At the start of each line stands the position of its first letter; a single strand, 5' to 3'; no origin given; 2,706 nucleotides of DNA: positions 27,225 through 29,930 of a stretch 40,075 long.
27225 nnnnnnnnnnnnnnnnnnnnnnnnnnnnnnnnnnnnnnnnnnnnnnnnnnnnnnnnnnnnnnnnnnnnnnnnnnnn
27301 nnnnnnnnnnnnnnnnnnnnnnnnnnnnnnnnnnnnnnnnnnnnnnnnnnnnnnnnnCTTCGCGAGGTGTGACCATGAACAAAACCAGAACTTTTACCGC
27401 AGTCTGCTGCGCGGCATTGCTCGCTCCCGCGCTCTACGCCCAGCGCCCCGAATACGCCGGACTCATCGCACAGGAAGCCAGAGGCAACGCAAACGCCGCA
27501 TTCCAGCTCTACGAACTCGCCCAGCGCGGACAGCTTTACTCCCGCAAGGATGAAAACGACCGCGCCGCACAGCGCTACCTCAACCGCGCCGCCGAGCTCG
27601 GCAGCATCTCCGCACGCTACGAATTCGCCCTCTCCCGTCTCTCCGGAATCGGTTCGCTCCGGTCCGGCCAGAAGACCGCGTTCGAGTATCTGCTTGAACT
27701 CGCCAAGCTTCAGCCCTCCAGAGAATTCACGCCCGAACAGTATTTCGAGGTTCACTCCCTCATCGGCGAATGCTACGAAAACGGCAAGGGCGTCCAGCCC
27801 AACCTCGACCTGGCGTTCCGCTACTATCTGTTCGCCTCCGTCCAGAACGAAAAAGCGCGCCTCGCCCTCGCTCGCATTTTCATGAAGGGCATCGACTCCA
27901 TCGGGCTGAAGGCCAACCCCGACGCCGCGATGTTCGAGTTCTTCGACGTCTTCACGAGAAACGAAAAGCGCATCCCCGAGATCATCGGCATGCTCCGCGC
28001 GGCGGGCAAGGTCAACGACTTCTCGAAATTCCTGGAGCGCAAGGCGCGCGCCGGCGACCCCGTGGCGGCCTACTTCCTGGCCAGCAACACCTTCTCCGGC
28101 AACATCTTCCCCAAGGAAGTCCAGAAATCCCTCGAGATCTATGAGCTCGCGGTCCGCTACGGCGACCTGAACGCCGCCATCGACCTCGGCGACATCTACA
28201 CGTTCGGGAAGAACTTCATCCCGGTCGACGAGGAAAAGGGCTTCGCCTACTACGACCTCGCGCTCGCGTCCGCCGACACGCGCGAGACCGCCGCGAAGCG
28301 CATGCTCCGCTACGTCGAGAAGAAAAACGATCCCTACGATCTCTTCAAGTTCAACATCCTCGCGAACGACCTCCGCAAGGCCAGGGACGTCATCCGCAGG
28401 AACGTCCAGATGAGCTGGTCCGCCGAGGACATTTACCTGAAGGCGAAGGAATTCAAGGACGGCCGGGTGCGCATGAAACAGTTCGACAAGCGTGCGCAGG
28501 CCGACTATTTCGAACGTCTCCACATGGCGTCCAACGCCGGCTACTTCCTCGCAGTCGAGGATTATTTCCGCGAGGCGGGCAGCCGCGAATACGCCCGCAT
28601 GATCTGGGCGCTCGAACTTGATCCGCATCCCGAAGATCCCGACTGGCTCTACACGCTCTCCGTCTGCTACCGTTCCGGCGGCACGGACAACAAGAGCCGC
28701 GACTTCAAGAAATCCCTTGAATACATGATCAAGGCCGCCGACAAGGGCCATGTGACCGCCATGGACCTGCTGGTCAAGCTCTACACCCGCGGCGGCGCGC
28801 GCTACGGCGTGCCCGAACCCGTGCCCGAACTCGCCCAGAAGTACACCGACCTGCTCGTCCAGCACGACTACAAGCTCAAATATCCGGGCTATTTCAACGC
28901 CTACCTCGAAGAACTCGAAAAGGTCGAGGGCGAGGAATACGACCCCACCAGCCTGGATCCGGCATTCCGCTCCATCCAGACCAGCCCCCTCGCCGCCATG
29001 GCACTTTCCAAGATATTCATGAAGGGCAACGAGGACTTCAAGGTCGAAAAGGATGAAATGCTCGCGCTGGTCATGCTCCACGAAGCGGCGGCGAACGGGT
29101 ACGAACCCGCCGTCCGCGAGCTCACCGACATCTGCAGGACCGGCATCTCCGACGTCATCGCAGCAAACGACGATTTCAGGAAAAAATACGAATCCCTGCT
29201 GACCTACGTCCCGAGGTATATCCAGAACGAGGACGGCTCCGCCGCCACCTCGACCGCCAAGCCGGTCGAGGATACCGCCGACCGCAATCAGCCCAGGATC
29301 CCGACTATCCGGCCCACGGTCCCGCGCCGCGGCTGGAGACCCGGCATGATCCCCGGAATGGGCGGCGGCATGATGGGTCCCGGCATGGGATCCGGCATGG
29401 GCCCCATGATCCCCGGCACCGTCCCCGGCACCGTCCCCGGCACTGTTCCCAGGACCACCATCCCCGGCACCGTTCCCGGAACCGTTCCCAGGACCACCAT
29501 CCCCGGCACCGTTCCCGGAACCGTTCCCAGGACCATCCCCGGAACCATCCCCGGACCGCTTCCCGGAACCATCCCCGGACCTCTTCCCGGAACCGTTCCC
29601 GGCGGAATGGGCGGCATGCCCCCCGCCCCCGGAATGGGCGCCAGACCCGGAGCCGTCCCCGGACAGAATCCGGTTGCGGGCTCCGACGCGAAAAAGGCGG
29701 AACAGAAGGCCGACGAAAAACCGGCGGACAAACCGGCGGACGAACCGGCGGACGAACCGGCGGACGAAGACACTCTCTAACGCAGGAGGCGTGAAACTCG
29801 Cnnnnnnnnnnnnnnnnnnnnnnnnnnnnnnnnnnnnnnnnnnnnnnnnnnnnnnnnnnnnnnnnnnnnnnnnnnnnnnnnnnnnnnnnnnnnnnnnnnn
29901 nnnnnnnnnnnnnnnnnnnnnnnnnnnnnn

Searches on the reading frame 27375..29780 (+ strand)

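Call 16: search_protein_families(library=pfam, proteins=[window:27375-29780:+], max_evalue=0.001)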
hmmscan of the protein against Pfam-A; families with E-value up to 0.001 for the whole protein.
window:27375-29780:+ (801 aa): 1 family
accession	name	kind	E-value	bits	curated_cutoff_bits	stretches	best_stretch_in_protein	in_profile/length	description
PF08238.18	Sel1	-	3.2e-19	69.1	30.7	0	130-154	7-31/36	Sel1 repeat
